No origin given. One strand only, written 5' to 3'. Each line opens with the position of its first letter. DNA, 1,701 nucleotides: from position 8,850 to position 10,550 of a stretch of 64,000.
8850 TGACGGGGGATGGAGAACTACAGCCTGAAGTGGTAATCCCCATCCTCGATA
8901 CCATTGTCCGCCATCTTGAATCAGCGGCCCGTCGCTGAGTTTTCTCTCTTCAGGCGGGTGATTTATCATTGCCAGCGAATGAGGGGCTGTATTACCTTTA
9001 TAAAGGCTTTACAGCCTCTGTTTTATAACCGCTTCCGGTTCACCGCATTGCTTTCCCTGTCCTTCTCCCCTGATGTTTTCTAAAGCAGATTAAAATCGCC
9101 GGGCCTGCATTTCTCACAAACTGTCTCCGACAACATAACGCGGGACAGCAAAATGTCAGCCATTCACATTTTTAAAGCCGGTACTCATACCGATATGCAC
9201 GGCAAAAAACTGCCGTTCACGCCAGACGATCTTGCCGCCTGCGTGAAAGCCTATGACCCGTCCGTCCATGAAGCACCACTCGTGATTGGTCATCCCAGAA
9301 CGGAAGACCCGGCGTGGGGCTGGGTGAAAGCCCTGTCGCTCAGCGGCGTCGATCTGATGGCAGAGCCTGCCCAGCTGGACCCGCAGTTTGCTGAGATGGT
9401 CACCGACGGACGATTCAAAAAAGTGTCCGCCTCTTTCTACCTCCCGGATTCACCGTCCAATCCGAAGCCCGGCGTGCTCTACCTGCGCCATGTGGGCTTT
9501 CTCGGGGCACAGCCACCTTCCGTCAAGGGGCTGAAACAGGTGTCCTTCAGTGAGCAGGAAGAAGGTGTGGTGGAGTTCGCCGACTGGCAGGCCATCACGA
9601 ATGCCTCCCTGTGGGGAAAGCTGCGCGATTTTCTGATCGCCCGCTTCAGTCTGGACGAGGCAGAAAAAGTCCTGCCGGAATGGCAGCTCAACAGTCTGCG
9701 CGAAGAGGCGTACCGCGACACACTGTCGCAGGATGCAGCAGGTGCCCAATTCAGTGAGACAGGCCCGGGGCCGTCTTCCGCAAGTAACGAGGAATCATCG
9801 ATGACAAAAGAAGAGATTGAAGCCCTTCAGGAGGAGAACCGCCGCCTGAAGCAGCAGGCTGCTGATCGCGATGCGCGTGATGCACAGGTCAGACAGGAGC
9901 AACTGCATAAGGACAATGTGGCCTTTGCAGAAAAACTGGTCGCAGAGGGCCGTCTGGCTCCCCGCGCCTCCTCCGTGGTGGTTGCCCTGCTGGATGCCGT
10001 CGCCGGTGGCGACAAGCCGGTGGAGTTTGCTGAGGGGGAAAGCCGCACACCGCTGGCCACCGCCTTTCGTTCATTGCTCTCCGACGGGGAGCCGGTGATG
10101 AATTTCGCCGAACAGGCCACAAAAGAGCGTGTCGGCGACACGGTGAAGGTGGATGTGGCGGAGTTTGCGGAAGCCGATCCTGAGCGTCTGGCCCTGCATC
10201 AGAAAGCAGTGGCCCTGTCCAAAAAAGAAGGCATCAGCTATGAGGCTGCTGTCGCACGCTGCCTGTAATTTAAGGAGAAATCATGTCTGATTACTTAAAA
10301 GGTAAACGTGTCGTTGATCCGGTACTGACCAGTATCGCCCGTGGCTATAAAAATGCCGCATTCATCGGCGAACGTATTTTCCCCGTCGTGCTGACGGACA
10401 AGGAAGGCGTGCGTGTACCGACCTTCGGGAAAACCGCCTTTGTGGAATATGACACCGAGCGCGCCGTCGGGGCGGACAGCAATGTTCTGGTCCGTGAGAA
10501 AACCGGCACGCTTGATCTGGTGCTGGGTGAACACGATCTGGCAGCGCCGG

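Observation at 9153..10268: Nested in-frame scaffold gene inside the protease gene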

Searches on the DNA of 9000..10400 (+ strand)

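Call 16: search_dna_similar(query=window:9000-10400:+, collection=ecoli_genomes, mode=near, max_rows=15, rows=spread)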
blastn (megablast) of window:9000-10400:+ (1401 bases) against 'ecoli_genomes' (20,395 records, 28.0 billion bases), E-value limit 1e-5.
Records with a match: 636; places in all: 710; records where one place covers at least 80% of the query: 631.
Genomes with a match: 636 of 5426; with a place that covers at least 80% of the query: 631. Places per genome that has any: lowest 1, median 1, highest 3. On chromosomes: 709 places; on plasmids: 1.
Best place of each record, by identity: >=99% 575; 95-99% 46; 80-90% 5; 60-80% 10.
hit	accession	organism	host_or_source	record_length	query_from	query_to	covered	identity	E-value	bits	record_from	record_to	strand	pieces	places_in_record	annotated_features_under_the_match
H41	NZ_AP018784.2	Escherichia coli strain SK1144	-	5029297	1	1401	100%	99.6%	0e+0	2555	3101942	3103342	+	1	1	hypothetical protein (x2)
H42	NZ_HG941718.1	Escherichia coli O25b:H4-ST131 strain EC958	-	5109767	1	1401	100%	99.6%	0e+0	2555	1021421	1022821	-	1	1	hypothetical protein (x2)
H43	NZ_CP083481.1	Escherichia coli strain elppa9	Homo sapiens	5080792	1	1401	100%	99.6%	0e+0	2555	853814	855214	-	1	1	hypothetical protein (x2)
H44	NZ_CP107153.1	Escherichia coli strain R12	human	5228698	1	1401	100%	99.6%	0e+0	2555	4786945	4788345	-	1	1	hypothetical protein (x2)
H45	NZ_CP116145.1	Escherichia coli strain DETEC-P622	ICU patient rectal swab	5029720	1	1401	100%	99.6%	0e+0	2555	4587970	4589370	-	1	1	hypothetical protein (x2)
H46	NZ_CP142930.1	Escherichia coli strain B20123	seawater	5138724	1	1401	100%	99.6%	0e+0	2555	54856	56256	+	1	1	hypothetical protein (x2)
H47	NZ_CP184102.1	Escherichia coli strain AZ 187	Homo sapiens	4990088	1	1401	100%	99.6%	0e+0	2555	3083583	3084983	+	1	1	hypothetical protein (x2)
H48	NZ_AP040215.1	Escherichia coli strain NR1441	Homo sapiens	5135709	1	1401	100%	99.6%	0e+0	2555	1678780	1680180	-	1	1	hypothetical protein | major capsid protein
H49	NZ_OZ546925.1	Escherichia coli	Homo sapiens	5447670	1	1401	100%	99.6%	0e+0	2555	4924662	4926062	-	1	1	hypothetical protein | major capsid protein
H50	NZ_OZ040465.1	Escherichia coli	-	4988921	1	1401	100%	99.6%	0e+0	2555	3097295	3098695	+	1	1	hypothetical protein (x2)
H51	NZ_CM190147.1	Escherichia coli strain 21367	Homo sapiens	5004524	1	1401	100%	99.6%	0e+0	2555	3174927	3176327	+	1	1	hypothetical protein | major capsid protein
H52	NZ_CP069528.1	Escherichia coli strain FDAARGOS_1252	Homo sapiens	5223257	1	1401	100%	99.5%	0e+0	2549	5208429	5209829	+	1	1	hypothetical protein (x2)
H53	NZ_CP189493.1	Escherichia coli strain N73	Homo sapiens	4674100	1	1401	100%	99.2%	0e+0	2527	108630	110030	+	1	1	hypothetical protein | major capsid protein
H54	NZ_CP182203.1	Escherichia coli strain JB2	rabbit farm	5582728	1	1401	100%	98.5%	0e+0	2471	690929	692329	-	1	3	peptidase | hypothetical protein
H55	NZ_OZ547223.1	Escherichia coli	Homo sapiens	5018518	68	722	47%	83.4%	8e-170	606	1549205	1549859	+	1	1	hypothetical protein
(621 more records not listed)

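Call 53: get_annotated_region(hit=H42, flank=20000)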
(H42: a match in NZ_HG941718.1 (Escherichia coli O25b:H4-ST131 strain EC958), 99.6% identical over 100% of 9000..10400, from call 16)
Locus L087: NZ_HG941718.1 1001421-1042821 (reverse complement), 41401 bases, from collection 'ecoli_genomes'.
description: Escherichia coli O25b:H4-ST131 strain EC958 chromosome I, complete sequence
organism: Escherichia coli O25b:H4-ST131 strain EC958 (NCBI taxid 941322)
replicon: chromosome; assembly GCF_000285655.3
host: -; source: -; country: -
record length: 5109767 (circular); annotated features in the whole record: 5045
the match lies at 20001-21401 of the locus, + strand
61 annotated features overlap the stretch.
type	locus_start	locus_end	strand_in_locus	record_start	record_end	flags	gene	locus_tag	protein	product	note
CDS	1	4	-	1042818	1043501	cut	cmk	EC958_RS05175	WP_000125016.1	(d)CMP kinase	-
CDS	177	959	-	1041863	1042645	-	ycaL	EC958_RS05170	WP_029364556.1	metallopeptidase YcaL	-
CDS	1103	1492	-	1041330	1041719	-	-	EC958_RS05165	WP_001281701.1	Mor transcription activator family protein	-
CDS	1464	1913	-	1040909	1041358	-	-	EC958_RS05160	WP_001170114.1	gp16 family protein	-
CDS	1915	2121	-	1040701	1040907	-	-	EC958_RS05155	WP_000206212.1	hypothetical protein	-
CDS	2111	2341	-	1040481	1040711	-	-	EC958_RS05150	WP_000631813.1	hypothetical protein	-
CDS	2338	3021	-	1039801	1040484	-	-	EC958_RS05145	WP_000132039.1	DUF2786 domain-containing protein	-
CDS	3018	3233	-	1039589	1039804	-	-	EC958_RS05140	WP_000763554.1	hypothetical protein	-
CDS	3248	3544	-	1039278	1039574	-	-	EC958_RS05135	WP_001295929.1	hypothetical protein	-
CDS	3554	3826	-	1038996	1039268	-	-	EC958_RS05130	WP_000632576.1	hypothetical protein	-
CDS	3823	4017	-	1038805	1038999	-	-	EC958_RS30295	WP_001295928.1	hypothetical protein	-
CDS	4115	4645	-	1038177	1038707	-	-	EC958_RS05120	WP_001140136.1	host-nuclease inhibitor Gam family protein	-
CDS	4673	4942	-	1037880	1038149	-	-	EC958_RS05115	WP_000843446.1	hypothetical protein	-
CDS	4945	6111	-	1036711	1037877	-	-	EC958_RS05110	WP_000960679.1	ExeA family protein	-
CDS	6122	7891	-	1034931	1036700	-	-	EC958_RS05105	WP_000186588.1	DDE-type integrase/transposase/recombinase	-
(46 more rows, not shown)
